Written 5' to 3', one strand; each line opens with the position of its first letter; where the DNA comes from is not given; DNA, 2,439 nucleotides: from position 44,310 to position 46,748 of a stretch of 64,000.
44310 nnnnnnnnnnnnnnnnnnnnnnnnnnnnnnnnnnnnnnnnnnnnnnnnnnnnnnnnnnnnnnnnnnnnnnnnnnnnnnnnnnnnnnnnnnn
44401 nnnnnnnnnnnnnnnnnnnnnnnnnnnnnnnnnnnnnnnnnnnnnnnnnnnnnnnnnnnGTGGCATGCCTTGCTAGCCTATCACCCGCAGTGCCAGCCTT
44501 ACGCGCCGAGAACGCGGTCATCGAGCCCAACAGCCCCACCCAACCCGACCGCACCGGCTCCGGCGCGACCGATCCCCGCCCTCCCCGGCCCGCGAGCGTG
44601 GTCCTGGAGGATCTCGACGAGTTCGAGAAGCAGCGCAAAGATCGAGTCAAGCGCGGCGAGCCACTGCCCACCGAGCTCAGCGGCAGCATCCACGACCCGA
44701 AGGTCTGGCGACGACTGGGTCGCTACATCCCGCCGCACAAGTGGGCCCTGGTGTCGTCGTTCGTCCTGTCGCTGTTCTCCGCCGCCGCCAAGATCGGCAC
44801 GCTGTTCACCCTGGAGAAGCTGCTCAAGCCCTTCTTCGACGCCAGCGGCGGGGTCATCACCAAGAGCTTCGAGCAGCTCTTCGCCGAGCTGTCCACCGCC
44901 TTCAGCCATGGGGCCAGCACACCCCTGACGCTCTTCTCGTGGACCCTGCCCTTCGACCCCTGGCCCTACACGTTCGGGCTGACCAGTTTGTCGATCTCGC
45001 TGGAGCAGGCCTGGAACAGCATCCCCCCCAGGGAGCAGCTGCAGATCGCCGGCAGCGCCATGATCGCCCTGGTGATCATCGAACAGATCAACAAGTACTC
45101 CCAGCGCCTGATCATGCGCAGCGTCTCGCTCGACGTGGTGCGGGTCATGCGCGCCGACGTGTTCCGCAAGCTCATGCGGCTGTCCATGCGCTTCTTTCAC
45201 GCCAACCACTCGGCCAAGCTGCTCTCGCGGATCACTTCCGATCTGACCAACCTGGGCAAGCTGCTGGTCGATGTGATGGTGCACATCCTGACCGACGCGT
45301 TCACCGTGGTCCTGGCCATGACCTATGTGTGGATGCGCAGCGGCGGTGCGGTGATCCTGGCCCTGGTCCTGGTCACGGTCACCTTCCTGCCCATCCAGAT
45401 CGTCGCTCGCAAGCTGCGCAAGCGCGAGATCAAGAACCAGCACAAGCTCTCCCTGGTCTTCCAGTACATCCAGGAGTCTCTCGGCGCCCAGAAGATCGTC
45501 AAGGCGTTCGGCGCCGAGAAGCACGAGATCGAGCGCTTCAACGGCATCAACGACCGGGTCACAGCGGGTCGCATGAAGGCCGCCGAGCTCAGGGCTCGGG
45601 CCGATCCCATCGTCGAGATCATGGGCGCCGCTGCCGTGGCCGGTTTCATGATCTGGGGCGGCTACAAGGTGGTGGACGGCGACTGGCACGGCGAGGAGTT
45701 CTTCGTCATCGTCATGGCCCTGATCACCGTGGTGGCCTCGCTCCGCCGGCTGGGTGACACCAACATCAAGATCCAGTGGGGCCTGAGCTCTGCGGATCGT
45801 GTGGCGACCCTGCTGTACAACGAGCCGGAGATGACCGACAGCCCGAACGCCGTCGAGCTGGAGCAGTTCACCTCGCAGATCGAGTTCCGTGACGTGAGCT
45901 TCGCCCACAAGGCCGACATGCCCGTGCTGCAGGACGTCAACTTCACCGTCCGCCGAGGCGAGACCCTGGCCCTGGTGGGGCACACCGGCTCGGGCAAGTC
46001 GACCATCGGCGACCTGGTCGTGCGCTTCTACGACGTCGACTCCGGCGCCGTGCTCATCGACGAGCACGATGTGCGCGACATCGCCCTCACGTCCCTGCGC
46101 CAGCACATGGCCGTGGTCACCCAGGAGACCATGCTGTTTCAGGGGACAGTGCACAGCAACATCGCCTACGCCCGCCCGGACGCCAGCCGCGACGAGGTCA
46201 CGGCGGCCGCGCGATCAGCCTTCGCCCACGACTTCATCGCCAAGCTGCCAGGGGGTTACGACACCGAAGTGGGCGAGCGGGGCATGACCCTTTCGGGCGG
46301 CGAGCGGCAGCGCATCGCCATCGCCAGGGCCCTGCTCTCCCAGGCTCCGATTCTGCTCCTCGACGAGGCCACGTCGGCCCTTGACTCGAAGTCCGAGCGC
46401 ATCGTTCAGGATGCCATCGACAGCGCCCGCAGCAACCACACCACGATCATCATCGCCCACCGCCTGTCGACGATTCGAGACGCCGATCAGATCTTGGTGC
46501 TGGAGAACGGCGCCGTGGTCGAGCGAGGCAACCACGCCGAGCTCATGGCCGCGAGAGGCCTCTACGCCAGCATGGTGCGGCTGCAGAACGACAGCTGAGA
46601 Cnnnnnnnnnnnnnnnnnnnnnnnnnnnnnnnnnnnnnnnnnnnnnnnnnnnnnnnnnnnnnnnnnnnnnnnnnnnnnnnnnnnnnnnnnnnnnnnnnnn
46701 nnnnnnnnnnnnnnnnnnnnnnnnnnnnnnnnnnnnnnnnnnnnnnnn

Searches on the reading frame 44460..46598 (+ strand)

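Call 10: search_protein_families(library=pfam, proteins=[window:44460-46598:+], max_evalue=0.001)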
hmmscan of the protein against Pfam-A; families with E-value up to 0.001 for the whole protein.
window:44460-46598:+ (712 aa): 3 families
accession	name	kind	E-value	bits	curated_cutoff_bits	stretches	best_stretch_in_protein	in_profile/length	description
PF00664.28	ABC_membrane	-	2.3e-34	119.7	28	1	187-427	37-273/274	ABC transporter transmembrane region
PF00005.33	ABC_tran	-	8e-33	114.4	25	1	490-639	1-137/137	ABC transporter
PF02463.25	SMC_N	-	6.5e-10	39.2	40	1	555-679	135-209/220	RecF/RecN/SMC N terminal domain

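Call 54: search_protein_families(library=ncbifam, proteins=[window:44460-46598:+], max_evalue=0.001)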
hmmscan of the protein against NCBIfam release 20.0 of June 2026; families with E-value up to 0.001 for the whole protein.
window:44460-46598:+ (712 aa): 190 families (the best 25 are shown)
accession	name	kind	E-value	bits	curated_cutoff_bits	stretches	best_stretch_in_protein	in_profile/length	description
TIGR02203.1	MsbA_lipidA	equivalog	3.3e-151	504.6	602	1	83-711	2-571/572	lipid A export permease/ATP-binding protein MsbA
TIGR02204.1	MsbA_rel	hypoth_equivalog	4.9e-128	428.3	780.4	1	194-709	57-575/576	ABC transporter, permease/ATP-binding protein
NF008381.0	PRK11176.1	equivalog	1.4e-126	423.2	867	1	194-710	64-580/582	lipid A ABC transporter ATP-binding protein/permease MsbA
NF045513.1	HepA_fam_ABC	equivalog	1.4e-115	387.1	725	1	192-708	92-608/610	heterocyst formation ABC transporter subunit HepA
TIGR00958.1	3a01208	subfamily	1.4e-110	370.7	874.6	1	223-706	229-711/711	antigen peptide transporter 2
NF052233.1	CphA_assoc_ABC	equivalog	9.7e-110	368.1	880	1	204-709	239-743/766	cyanophycin metabolism-associated ABC transporter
TIGR01846.1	type_I_sec_HlyB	subfamily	1.2e-102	344.4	725.55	1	193-710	177-693/694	type I secretion system permease/ATPase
NF010178.0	PRK13657.1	equivalog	6.7e-102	341.8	733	1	231-709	92-570/588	glucan ABC transporter ATP-binding protein/ permease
TIGR03796.1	NHLM_micro_ABC1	equivalog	1.6e-92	311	853.3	1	200-707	199-710/710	NHLP family bacteriocin export ABC transporter peptidase/permease/ATPase subunit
NF008055.0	PRK10789.1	equivalog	5e-90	302.6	845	1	199-709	61-571/590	SmdA family multidrug ABC transporter permease/ATP-binding protein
TIGR03375.1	type_I_sec_LssB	subfamily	8.5e-82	275.5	693.1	1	201-698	195-691/696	type I secretion system permease/ATPase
NF008364.0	PRK11160.1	equivalog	1.5e-81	274.7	630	1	203-706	68-572/575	heme ABC transporter ATP-binding protein/permease CydC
TIGR02868.1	CydC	equivalog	4.1e-81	273.2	329.05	1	188-669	46-530/530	thiol reductant ABC exporter subunit CydC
TIGR03797.1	NHLM_micro_ABC2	equivalog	4.7e-80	270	709.4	1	192-709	173-685/686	NHLP bacteriocin export ABC transporter permease/ATPase subunit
TIGR02857.1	CydD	equivalog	7.4e-80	269.4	435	1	177-681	26-529/529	thiol reductant ABC exporter subunit CydD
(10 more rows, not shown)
